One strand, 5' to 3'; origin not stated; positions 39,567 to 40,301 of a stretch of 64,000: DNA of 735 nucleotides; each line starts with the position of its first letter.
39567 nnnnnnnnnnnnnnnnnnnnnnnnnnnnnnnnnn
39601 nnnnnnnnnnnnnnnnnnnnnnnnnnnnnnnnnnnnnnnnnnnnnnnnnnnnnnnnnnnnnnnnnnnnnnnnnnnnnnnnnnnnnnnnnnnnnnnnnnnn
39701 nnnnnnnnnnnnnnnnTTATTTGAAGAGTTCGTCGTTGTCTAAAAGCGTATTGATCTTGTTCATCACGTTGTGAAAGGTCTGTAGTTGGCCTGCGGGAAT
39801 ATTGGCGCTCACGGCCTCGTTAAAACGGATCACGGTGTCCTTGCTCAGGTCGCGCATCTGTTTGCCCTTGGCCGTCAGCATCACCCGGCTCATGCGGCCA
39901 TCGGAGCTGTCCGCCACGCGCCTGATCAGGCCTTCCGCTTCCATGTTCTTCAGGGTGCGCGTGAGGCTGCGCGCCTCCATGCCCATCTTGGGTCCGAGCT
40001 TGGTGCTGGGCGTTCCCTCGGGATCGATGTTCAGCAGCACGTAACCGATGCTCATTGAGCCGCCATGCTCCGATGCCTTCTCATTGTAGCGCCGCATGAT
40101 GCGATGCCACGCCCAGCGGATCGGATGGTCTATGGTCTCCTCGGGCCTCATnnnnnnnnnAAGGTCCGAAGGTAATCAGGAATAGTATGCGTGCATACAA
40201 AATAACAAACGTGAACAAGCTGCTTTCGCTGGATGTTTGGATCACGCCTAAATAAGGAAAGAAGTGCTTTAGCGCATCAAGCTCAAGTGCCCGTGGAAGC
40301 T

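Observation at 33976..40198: Shared palindromic operator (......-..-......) upstream of marR and of the acyl-CoA dehydrogenase gene: candidate MarR regulon for beta-oxidation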

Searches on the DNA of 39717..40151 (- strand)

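Call 74: search_rna_families(source=L066, start=8040, end=8230, threshold=evalue, max_evalue=5)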
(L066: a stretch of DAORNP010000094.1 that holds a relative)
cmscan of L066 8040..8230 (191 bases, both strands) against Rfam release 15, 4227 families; matches with E-value up to 5: 3.
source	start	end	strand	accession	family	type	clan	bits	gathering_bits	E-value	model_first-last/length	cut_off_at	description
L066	8072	8158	+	RF01705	Flavo-1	Gene; sRNA;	-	35.9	42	1.8e-06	1-76/76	no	Flavo-1 RNA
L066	8096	8162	+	RF03015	Transposase-2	Gene; sRNA;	-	16.3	42.7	0.34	1-69/69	no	Transposase-2 RNA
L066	8096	8151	+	RF01951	SOX2OT_exon1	Gene; lncRNA;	-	8.3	65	4.9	173-230/230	no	SOX2 overlapping transcript exon 1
